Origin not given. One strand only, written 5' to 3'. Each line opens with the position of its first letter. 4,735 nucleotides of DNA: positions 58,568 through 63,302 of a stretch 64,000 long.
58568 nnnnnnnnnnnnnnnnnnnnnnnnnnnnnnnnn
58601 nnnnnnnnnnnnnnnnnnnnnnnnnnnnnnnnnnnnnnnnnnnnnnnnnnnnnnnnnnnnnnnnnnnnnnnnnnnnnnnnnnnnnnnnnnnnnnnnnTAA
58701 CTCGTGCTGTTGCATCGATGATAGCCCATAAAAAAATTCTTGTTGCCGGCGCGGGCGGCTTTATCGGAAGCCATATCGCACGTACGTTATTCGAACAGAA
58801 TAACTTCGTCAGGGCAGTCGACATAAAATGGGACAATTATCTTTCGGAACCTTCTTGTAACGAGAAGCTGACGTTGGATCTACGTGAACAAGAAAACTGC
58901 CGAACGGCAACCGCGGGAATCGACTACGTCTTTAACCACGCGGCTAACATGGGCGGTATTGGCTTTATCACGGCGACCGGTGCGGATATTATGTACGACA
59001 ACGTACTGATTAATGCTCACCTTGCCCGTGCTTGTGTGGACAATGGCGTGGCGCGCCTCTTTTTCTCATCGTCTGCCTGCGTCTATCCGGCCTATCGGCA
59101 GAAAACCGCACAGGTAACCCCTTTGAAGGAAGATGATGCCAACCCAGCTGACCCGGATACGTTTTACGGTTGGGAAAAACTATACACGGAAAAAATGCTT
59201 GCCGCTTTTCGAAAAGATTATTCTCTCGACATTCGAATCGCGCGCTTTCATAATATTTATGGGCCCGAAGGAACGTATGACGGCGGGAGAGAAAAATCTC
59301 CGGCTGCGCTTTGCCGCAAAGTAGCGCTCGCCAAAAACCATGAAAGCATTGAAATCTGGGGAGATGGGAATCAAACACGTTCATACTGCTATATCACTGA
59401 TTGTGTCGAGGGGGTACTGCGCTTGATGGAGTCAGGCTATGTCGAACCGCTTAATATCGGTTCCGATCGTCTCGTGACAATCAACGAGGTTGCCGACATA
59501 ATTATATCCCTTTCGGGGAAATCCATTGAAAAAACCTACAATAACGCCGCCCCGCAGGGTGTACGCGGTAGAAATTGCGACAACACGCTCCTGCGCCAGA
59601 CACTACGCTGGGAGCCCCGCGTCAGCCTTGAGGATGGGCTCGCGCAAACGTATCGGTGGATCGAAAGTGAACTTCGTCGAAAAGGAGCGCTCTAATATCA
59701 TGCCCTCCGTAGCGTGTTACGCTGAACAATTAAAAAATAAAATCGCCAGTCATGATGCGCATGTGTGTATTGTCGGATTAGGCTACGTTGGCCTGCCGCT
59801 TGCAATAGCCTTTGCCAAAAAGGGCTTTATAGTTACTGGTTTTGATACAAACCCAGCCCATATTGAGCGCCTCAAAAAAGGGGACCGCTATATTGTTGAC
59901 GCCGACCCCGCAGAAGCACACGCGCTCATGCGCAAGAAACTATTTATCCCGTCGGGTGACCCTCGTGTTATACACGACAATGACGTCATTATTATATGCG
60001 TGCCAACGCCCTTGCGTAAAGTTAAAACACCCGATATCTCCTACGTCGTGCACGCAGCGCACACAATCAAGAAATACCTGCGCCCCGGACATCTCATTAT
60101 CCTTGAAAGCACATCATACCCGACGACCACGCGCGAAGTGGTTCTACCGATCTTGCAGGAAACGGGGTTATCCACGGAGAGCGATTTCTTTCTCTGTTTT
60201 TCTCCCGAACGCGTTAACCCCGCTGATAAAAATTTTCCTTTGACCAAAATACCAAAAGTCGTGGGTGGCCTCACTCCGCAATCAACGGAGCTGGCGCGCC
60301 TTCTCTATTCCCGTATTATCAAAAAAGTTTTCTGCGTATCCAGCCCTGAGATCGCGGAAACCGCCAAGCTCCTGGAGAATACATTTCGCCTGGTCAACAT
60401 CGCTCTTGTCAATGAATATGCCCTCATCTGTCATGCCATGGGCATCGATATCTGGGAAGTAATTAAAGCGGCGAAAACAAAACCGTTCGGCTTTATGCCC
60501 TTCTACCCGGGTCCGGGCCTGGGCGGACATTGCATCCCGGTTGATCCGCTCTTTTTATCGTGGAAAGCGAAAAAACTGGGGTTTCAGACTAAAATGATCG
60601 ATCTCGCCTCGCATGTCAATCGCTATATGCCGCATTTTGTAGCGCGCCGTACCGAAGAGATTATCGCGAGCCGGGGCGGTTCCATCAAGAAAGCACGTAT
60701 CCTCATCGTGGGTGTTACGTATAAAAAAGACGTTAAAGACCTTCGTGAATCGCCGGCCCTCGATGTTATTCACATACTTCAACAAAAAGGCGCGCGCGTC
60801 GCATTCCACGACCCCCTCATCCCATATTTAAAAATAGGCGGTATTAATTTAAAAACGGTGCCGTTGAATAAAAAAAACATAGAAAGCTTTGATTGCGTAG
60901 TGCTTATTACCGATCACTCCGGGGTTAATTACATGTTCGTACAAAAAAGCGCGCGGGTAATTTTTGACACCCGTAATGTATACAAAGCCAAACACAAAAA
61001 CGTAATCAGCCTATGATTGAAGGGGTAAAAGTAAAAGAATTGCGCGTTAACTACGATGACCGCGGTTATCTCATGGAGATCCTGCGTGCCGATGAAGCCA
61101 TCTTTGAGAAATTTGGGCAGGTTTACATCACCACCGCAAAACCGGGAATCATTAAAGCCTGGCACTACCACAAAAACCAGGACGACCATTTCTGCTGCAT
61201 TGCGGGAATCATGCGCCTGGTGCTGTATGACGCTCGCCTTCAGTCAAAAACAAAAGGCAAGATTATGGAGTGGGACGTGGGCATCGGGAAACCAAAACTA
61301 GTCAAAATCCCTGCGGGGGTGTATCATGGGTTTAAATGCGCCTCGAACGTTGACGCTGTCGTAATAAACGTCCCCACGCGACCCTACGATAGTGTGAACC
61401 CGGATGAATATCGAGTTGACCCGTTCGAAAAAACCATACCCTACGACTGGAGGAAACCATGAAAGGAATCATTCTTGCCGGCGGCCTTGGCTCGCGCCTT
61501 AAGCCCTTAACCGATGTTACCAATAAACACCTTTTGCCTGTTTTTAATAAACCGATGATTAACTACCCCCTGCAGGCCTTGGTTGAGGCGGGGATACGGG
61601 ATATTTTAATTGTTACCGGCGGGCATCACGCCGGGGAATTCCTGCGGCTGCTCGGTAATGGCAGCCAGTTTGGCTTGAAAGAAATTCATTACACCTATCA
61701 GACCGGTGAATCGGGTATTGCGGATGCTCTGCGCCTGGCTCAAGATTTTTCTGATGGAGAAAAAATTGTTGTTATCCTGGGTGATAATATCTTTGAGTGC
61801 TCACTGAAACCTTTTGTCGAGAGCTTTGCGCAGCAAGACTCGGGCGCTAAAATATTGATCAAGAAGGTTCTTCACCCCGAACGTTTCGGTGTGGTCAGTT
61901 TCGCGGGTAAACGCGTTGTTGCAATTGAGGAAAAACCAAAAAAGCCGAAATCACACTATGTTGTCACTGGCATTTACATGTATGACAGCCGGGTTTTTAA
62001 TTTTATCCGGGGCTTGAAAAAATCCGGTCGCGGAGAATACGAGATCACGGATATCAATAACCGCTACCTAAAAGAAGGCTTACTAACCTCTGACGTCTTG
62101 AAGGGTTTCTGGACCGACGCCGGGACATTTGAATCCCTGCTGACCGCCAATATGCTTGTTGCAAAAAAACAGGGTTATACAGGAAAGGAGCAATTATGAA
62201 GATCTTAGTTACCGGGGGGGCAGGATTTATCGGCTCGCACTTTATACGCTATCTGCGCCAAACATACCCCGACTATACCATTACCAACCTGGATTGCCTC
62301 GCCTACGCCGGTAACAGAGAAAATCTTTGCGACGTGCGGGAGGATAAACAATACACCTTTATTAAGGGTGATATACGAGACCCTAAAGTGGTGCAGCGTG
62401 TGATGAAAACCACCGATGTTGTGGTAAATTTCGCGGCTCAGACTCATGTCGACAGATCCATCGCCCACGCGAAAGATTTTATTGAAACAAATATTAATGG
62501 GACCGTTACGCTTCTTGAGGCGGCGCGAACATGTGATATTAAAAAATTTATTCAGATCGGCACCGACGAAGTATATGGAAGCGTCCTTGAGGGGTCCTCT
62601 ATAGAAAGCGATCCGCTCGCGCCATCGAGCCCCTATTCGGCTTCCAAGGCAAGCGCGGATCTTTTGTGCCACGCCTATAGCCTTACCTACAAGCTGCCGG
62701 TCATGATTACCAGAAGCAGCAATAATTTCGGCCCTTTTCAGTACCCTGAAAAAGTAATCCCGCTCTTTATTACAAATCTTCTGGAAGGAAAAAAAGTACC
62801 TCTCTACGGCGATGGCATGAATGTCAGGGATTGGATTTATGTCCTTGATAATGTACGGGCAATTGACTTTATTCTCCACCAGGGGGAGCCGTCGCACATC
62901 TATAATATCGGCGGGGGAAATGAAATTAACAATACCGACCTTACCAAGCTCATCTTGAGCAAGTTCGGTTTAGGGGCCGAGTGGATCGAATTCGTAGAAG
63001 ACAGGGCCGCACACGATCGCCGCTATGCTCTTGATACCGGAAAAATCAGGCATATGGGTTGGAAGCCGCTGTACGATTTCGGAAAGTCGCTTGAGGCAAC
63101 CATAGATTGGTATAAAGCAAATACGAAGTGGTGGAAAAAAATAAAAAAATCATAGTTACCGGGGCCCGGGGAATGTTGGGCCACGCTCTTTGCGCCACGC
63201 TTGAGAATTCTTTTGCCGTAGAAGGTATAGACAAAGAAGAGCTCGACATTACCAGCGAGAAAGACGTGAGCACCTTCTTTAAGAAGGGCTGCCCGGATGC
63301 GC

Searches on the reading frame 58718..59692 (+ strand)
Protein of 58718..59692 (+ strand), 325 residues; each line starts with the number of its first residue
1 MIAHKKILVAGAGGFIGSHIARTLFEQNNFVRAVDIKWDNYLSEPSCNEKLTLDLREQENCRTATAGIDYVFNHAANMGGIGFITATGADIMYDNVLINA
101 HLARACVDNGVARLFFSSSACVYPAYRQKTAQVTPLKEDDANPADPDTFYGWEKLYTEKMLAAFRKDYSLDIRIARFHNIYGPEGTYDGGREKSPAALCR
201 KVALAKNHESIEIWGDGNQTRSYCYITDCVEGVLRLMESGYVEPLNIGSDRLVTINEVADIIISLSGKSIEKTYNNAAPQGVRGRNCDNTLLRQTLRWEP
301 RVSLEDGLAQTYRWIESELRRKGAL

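Call 62: search_protein_families(library=pfam, proteins=[window:58718-59692:+], max_evalue=1e-8)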
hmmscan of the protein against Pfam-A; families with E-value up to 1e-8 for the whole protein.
window:58718-59692:+ (325 aa): 3 families
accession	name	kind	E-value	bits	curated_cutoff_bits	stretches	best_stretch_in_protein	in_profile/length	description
PF01370.27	Epimerase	-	5.6e-44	150.8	20.9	1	7-248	1-240/240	NAD dependent epimerase/dehydratase family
PF16363.11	GDP_Man_Dehyd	-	4.4e-23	82.7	27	1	8-310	1-331/332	GDP-mannose 4,6 dehydratase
PF01073.25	3Beta_HSD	-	1.2e-12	47.9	22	1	8-161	1-157/280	3-beta hydroxysteroid dehydrogenase/isomerase family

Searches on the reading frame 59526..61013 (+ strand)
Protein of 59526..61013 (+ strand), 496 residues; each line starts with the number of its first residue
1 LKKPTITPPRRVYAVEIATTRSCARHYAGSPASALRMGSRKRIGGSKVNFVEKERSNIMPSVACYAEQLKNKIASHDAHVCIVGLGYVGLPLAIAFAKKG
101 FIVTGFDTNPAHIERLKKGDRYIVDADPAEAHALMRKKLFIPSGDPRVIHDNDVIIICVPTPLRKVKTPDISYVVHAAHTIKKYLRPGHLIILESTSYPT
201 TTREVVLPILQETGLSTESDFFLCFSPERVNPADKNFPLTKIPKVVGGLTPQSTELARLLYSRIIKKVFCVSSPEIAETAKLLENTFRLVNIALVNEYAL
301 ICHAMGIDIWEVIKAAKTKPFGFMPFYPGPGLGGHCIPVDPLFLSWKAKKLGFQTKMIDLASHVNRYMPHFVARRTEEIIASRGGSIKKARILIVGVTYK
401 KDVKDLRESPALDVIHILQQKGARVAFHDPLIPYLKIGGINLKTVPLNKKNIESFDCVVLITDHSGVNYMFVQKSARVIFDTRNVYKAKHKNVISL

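Call 62: search_protein_families(library=pfam, proteins=[window:59526-61013:+], max_evalue=1e-8)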
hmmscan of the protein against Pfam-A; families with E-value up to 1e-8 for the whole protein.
window:59526-61013:+ (496 aa): 4 families
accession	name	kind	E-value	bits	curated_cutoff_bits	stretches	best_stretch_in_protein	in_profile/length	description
PF03721.20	UDPG_MGDP_dh_N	-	3e-41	141.5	27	1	79-255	2-181/187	UDP-glucose/GDP-mannose dehydrogenase family, NAD binding domain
PF00984.24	UDPG_MGDP_dh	-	6.8e-32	109.9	25.4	1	276-366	2-93/94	UDP-glucose/GDP-mannose dehydrogenase family, central domain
PF03720.21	UDPG_MGDP_dh_C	-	1.7e-22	80.2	30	1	393-487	1-102/103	UDP-glucose/GDP-mannose dehydrogenase family, UDP binding domain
PF03446.21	NAD_binding_2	-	5.6e-10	39.9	21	1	80-206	2-104/161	NAD binding domain of 6-phosphogluconate dehydrogenase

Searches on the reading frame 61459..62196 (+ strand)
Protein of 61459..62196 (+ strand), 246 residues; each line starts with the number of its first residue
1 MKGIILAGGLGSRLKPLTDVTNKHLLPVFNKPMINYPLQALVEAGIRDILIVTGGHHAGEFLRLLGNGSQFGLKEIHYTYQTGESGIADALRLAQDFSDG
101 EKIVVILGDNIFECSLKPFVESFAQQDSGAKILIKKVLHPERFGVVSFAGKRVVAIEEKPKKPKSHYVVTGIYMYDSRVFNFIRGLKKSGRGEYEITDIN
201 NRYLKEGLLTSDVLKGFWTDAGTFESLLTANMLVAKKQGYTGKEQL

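Call 62: search_protein_families(library=pfam, proteins=[window:61459-62196:+], max_evalue=1e-8)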
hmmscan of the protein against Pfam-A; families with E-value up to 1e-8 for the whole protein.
window:61459-62196:+ (246 aa): 2 families
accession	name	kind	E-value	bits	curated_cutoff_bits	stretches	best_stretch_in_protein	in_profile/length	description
PF00483.29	NTP_transferase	-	3e-60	204.3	21.2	1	2-236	1-244/245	Nucleotidyl transferase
PF12804.13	NTP_transf_3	-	3.2e-11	44.1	27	1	3-126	1-114/160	MobA-like NTP transferase domain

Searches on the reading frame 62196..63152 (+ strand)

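Call 62: search_protein_families(library=pfam, proteins=[window:62196-63152:+], max_evalue=1e-8)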
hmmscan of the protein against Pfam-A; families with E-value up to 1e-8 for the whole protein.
window:62196-63152:+ (319 aa): 7 families
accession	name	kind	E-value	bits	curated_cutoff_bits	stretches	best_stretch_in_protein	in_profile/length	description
PF16363.11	GDP_Man_Dehyd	-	4.3e-74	250.4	27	1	4-299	1-329/332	GDP-mannose 4,6 dehydratase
PF01370.27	Epimerase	-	1.8e-69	234.2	20.9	1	3-239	1-240/240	NAD dependent epimerase/dehydratase family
PF01073.25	3Beta_HSD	-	1.7e-22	80.2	22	1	4-220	1-221/280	3-beta hydroxysteroid dehydrogenase/isomerase family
PF02719.21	Polysacc_synt_2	-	9.3e-20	71.4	20.2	1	3-259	1-249/293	Polysaccharide biosynthesis protein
PF04321.23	RmlD_sub_bind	-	1.4e-14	54.3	27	1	1-304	1-283/287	RmlD substrate binding domain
PF07993.18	NAD_binding_4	-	1.1e-13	51.4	20.1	1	5-176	1-206/258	Male sterility protein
PF13460.12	NAD_binding_10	-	6.1e-09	36.4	27.2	1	7-165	1-138/184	NAD(P)H-binding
